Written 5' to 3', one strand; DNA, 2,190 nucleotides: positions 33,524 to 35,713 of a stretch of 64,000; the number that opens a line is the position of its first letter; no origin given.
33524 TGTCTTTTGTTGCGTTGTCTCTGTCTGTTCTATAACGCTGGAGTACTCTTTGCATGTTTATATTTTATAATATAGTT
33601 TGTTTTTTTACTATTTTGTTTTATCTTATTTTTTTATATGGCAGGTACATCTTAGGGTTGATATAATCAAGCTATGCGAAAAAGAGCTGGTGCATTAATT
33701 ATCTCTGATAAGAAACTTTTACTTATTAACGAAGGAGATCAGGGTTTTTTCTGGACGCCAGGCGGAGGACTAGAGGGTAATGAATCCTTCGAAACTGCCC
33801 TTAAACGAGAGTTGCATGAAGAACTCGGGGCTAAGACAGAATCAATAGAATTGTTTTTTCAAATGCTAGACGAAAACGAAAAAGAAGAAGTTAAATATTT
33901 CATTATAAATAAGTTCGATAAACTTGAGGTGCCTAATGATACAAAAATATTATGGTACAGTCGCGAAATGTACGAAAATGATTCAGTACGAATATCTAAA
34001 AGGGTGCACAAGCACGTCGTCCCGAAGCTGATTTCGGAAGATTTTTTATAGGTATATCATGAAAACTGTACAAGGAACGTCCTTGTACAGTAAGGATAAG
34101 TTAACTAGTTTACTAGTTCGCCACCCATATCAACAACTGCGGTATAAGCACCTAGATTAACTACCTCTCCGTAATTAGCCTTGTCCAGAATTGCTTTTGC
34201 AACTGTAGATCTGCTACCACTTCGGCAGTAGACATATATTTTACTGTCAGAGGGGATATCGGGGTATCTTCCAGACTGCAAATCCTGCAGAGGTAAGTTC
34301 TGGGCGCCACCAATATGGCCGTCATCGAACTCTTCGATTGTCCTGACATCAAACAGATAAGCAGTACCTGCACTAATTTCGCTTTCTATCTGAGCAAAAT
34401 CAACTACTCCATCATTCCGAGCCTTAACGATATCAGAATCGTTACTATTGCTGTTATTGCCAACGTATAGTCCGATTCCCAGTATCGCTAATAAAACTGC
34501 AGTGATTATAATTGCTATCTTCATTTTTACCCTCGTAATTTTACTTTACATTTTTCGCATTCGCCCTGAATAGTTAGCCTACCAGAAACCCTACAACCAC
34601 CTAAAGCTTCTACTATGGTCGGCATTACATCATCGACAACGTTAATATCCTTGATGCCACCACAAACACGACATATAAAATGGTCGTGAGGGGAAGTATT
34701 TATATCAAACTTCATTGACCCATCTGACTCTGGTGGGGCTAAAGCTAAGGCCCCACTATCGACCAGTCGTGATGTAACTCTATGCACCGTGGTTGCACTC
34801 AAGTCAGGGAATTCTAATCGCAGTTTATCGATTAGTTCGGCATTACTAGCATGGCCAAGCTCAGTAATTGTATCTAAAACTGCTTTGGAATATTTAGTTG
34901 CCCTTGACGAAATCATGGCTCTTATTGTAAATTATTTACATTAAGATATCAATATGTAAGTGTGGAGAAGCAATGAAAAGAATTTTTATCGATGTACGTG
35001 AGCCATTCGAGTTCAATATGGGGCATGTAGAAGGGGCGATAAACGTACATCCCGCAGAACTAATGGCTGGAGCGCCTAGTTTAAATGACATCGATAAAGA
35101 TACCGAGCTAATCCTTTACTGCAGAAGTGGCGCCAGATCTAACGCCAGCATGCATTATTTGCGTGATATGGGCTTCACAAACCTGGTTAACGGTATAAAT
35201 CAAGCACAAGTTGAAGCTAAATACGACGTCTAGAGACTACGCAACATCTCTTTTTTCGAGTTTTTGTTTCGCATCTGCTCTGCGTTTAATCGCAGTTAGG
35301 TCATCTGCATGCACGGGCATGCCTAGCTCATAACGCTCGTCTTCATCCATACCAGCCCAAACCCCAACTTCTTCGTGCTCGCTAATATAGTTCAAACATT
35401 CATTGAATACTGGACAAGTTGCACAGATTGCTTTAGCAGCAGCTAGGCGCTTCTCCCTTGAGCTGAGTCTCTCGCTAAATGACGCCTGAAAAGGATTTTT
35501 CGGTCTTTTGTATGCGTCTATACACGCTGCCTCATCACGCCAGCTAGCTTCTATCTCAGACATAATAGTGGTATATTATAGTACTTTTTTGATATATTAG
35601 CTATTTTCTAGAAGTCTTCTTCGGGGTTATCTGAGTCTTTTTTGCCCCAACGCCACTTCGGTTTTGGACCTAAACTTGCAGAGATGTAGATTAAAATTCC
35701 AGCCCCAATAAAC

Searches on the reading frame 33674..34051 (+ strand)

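Call 3: search_protein_families(library=pfam, proteins=[window:33674-34051:+], max_evalue=1)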
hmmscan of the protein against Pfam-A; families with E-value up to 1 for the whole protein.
window:33674-34051:+ (125 aa): 2 families
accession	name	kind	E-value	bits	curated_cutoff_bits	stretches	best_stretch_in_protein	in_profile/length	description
PF00293.34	NUDIX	-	7e-11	42.7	21.1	1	3-89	4-104/134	NUDIX domain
PF22327.2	Nudt16-like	-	0.00042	20.7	27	1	23-60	32-70/161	U8 snoRNA-decapping enzyme-like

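Call 95: search_protein_families(library=ncbifam, proteins=[window:33674-34051:+], max_evalue=0.001)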
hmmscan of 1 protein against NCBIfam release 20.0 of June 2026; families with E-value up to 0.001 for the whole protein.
window:33674-34051:+ (125 aa): 12 families
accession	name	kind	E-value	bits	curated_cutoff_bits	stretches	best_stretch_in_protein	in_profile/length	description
NF006530.0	PRK08999.1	equivalog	6e-09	35.4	245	1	20-82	28-93/315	Nudix family hydrolase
TIGR02705.1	nudix_YtkD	equivalog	2.2e-06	27.3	154.4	1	12-76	34-98/156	RNA deprotection pyrophosphohydrolase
NF008044.0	PRK10776.1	equivalog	6.3e-06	26.1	148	1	25-68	32-75/130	8-oxo-dGTP diphosphatase MutT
NF007834.0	PRK10546.1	equivalog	9.3e-06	25.5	156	1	7-57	9-63/135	pyrimidine (deoxy)nucleoside triphosphate diphosphatase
NF001937.0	PRK00714.1-4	equivalog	2.2e-05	24.2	139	1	15-63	22-70/161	RNA pyrophosphohydrolase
NF001934.0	PRK00714.1-1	equivalog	4e-05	23.1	241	1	6-61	12-68/176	RNA pyrophosphohydrolase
NF012016.0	PRK15472.1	equivalog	4.6e-05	23.2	95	1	8-56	10-63/141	nucleoside triphosphatase NudI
TIGR00586.1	mutt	equivalog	6.5e-05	23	97.9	1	28-68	36-76/129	8-oxo-dGTP diphosphatase MutT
NF006961.0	PRK09438.1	equivalog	8e-05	22.1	103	1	11-113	18-119/151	dihydroneopterin triphosphate diphosphatase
NF001936.0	PRK00714.1-3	equivalog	0.00022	21.1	118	1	17-61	27-70/155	RNA pyrophosphohydrolase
NF001935.0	PRK00714.1-2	equivalog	0.00028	20.4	259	1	28-104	35-109/183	RNA pyrophosphohydrolase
NF001938.0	PRK00714.1-5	equivalog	0.00099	18.5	116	0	26-56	47-77/172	RNA pyrophosphohydrolase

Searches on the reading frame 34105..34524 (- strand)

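Call 86: search_protein_families(library=pfam, proteins=[window:34105-34524:-], max_evalue=0.001)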
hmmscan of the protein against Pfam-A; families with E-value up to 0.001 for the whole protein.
window:34105-34524:- (139 aa): 1 family
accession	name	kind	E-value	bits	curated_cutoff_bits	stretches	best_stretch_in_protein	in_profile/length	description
PF00581.25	Rhodanese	-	6.3e-13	49.5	22.2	1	46-124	5-92/102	Rhodanese-like domain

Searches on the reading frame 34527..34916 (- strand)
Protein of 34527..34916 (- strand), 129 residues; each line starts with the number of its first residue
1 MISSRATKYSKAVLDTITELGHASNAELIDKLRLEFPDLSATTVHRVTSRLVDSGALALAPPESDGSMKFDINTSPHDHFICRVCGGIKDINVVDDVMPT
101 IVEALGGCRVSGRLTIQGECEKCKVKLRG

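Call 86: search_protein_families(library=pfam, proteins=[window:34527-34916:-], max_evalue=0.001)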
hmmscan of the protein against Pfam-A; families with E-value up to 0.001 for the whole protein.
window:34527-34916:- (129 aa): 1 family
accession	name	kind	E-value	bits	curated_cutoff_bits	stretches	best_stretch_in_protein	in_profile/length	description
PF01475.25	FUR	-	3.7e-12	46.9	23.1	1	5-92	5-94/121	Ferric uptake regulator family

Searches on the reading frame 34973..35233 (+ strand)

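Call 86: search_protein_families(library=pfam, proteins=[window:34973-35233:+], max_evalue=0.001)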
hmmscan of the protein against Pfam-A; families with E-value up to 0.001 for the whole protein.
window:34973-35233:+ (86 aa): 1 family
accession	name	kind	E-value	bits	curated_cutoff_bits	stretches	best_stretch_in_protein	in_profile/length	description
PF00581.25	Rhodanese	-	2.6e-16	60.4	22.2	1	4-72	15-89/102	Rhodanese-like domain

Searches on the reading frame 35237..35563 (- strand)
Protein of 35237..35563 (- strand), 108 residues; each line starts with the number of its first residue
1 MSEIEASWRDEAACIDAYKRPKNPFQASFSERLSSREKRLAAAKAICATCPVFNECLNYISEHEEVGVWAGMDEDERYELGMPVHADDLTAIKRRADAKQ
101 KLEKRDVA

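Call 86: search_protein_families(library=pfam, proteins=[window:35237-35563:-], max_evalue=0.001)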
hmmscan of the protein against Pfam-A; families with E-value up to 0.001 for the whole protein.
window:35237-35563:- (108 aa): 1 family
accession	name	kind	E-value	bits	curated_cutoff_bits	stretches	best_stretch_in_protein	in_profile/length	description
PF02467.21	Whib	-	6.6e-15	55.9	23.6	1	8-80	1-65/65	Transcription factor WhiB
